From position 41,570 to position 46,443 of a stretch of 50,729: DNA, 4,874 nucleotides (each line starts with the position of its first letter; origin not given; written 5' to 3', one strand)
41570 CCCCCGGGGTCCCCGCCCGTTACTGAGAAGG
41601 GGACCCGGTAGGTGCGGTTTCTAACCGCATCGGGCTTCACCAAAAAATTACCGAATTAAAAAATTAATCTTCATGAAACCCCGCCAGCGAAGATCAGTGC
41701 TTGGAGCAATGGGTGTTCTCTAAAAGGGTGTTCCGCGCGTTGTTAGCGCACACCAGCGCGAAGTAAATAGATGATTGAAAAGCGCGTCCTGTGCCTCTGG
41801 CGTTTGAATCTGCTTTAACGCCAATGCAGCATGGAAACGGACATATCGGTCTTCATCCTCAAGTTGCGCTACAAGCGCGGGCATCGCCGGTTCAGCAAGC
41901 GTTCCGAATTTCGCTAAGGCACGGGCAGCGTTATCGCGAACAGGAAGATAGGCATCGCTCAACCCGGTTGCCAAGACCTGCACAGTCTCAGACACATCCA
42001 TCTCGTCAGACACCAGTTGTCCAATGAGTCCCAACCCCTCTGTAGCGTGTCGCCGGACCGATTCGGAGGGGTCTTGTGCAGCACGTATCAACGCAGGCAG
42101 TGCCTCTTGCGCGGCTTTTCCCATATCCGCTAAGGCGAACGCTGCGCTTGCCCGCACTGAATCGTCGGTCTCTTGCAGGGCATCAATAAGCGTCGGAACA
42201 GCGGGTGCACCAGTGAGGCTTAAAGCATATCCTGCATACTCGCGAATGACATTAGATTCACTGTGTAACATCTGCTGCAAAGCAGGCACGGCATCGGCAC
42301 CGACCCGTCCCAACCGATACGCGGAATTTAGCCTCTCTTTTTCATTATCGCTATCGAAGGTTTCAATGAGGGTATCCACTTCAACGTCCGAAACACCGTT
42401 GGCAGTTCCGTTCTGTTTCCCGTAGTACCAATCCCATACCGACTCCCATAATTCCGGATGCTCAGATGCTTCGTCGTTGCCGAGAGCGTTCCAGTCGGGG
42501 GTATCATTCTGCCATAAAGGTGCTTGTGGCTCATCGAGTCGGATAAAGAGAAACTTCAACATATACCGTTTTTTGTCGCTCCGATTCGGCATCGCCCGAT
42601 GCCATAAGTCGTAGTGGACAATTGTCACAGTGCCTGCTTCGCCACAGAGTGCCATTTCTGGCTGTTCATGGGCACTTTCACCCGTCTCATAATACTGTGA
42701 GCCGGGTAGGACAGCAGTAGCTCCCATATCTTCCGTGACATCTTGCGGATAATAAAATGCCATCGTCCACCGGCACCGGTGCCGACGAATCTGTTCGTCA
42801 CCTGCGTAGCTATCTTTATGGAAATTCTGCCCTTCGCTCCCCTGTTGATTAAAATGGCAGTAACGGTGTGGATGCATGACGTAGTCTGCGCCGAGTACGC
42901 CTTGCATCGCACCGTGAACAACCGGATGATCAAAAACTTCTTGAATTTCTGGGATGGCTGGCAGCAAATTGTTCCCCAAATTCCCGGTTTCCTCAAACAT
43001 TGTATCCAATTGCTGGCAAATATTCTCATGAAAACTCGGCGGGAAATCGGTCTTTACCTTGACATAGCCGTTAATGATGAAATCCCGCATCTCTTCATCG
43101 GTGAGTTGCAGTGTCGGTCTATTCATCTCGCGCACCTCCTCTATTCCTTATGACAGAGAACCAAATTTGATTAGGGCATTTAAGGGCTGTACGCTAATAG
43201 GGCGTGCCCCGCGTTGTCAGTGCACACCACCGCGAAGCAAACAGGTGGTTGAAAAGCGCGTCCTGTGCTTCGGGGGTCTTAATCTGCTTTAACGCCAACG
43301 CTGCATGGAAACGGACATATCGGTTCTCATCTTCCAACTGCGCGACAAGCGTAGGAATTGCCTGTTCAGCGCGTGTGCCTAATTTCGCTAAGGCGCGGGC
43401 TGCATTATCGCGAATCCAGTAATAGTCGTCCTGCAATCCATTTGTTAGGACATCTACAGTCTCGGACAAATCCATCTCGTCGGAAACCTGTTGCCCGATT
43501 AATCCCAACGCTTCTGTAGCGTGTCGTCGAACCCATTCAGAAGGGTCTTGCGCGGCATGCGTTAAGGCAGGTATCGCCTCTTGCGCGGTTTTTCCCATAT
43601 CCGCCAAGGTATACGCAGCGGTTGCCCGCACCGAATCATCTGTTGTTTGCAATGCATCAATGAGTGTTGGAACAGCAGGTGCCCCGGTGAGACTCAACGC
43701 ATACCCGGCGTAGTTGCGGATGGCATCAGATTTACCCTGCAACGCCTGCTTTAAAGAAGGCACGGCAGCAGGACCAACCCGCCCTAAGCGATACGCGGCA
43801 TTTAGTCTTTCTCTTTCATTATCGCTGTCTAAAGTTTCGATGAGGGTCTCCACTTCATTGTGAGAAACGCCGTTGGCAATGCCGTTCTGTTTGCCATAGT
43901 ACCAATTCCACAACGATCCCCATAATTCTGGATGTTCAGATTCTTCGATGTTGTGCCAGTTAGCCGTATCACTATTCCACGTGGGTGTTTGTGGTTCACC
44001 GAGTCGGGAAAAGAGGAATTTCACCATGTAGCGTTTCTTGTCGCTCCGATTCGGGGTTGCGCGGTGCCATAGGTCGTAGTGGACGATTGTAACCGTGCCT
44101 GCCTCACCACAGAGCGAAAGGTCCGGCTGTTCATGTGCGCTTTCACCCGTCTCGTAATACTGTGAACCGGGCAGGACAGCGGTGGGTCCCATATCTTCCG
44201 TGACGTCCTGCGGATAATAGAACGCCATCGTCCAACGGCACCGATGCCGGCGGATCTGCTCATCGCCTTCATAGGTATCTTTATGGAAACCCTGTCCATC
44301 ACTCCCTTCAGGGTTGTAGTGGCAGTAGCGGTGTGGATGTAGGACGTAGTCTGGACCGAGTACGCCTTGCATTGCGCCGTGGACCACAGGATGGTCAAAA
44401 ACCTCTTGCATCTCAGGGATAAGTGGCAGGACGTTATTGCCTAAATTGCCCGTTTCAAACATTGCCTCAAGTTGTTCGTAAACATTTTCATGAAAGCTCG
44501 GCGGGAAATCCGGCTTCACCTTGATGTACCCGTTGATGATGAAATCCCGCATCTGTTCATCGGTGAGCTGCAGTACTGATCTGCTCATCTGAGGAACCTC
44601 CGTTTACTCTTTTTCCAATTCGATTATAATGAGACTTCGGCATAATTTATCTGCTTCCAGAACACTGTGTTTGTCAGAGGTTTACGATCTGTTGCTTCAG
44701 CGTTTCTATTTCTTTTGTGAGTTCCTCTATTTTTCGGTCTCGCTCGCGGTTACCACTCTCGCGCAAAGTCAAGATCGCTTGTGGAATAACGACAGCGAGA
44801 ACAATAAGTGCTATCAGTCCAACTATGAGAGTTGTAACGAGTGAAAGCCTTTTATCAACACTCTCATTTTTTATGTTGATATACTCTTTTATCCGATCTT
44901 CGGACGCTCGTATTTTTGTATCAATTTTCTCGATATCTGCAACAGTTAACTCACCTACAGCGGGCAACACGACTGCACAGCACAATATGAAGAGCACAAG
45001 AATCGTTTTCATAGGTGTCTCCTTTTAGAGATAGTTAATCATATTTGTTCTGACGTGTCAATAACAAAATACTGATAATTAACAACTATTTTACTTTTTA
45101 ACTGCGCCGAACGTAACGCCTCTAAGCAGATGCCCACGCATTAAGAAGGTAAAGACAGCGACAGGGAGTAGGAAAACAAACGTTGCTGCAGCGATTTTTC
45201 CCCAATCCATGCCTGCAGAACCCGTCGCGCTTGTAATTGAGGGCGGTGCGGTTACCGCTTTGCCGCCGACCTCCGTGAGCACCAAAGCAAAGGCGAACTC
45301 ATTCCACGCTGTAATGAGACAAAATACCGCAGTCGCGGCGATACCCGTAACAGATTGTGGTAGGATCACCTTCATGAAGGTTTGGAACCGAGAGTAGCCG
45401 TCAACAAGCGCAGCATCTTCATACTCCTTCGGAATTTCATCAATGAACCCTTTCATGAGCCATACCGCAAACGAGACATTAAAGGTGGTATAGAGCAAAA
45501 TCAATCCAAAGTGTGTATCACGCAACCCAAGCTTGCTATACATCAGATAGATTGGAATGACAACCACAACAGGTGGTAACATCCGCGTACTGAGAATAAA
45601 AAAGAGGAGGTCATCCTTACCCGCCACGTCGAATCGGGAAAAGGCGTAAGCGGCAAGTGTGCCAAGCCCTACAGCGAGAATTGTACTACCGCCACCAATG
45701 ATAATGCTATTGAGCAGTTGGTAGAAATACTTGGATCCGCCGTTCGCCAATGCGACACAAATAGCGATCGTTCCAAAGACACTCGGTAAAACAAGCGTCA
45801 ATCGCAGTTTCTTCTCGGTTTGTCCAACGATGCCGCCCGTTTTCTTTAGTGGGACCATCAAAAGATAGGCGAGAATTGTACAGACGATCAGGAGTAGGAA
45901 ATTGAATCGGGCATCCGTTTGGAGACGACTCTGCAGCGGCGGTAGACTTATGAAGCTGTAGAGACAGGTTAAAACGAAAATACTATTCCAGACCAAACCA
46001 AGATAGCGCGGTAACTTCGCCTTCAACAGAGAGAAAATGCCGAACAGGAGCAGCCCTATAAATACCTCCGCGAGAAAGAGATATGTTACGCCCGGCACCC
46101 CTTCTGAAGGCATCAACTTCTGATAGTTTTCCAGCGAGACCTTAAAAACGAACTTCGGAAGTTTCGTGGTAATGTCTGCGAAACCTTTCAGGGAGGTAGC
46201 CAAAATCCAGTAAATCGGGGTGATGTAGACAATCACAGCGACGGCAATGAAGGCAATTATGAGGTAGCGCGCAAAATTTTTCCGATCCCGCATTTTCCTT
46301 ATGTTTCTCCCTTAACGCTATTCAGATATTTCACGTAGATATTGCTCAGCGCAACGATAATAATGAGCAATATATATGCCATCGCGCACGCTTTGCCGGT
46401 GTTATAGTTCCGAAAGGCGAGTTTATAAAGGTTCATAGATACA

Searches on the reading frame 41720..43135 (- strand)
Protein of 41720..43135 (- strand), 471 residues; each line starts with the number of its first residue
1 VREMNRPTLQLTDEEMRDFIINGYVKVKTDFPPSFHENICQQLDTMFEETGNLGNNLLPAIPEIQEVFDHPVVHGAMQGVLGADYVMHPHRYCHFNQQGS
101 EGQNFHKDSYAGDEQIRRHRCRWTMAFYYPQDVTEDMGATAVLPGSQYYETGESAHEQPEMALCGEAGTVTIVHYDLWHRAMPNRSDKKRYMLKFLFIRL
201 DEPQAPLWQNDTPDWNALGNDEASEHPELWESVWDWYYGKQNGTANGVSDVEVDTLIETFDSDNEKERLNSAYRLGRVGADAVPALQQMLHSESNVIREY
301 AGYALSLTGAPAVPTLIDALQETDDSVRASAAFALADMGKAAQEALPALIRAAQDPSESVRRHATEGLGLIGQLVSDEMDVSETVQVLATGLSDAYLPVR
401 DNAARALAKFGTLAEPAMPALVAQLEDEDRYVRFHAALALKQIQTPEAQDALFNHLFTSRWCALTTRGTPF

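Call 103: search_protein_families(library=pfam, proteins=[window:41720-43135:-], max_evalue=0.00001)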
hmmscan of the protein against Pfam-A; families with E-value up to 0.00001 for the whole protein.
window:41720-43135:- (471 aa): 7 families
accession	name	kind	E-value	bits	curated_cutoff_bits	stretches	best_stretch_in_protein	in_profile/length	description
PF13646.12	HEAT_2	-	4.6e-31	107.4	27.7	3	313-408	1-88/88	HEAT repeats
PF02985.28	HEAT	-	1.9e-20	71.4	23.5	0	346-373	2-29/31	HEAT repeat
PF03130.22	HEAT_PBS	-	7.6e-18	63.4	20.9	0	327-355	1-27/27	PBS lyase HEAT-like repeat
PF13513.12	HEAT_EZ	-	1.5e-14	54.5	27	0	398-443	2-55/55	HEAT-like repeat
PF05721.19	PhyH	-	1.1e-13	52.4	22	1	46-190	42-211/213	Phytanoyl-CoA dioxygenase (PhyH)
PF00514.29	Arm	-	2.1e-09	37.5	20.6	0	344-369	12-37/41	Armadillo/beta-catenin-like repeat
PF12717.13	Cnd1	-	1.6e-07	32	26.4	0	399-445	2-50/162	non-SMC mitotic condensation complex subunit 1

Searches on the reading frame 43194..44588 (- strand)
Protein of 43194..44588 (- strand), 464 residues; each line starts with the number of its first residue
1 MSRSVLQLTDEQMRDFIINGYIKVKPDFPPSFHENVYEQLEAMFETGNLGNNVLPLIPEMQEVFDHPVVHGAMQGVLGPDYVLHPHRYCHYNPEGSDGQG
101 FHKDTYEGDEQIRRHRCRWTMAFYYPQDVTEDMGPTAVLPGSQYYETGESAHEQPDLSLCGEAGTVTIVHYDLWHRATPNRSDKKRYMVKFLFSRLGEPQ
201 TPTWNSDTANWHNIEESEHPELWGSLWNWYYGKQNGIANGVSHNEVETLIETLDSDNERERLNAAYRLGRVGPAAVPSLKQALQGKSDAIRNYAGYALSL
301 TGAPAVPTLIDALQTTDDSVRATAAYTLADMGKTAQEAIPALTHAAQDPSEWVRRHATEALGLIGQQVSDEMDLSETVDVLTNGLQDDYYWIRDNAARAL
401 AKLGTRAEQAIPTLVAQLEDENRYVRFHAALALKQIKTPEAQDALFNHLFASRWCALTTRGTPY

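Call 103: search_protein_families(library=pfam, proteins=[window:43194-44588:-], max_evalue=0.00001)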
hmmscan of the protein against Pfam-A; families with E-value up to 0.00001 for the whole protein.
window:43194-44588:- (464 aa): 8 families
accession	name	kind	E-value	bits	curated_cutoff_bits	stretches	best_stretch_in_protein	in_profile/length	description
PF13646.12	HEAT_2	-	2.6e-33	114.6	27.7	3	378-447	1-69/88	HEAT repeats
PF02985.28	HEAT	-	4e-20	70.4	23.5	0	339-367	2-30/31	HEAT repeat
PF03130.22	HEAT_PBS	-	2e-19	68.3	20.9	0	392-420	1-27/27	PBS lyase HEAT-like repeat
PF13513.12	HEAT_EZ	-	2.8e-13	50.5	27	0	392-436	3-55/55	HEAT-like repeat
PF05721.19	PhyH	-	1.5e-12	48.7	22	1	39-186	38-211/213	Phytanoyl-CoA dioxygenase (PhyH)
PF00514.29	Arm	-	4.5e-07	30.1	20.6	0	303-328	11-36/41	Armadillo/beta-catenin-like repeat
PF01602.26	Adaptin_N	-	4.5e-07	29.3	37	0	341-457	83-199/524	Adaptin N terminal region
PF12717.13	Cnd1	-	1.1e-06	29.2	26.4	0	376-447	21-95/162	non-SMC mitotic condensation complex subunit 1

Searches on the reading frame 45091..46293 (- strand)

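Call 103: search_protein_families(library=pfam, proteins=[window:45091-46293:-], max_evalue=0.00001)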
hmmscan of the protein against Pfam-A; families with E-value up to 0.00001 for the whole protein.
window:45091-46293:- (400 aa): 1 family
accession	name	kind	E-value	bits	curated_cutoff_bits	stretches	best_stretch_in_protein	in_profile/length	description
PF00528.27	BPD_transp_1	-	2.7e-21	76.6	26.4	1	208-386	2-176/184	Binding-protein-dependent transport system inner membrane component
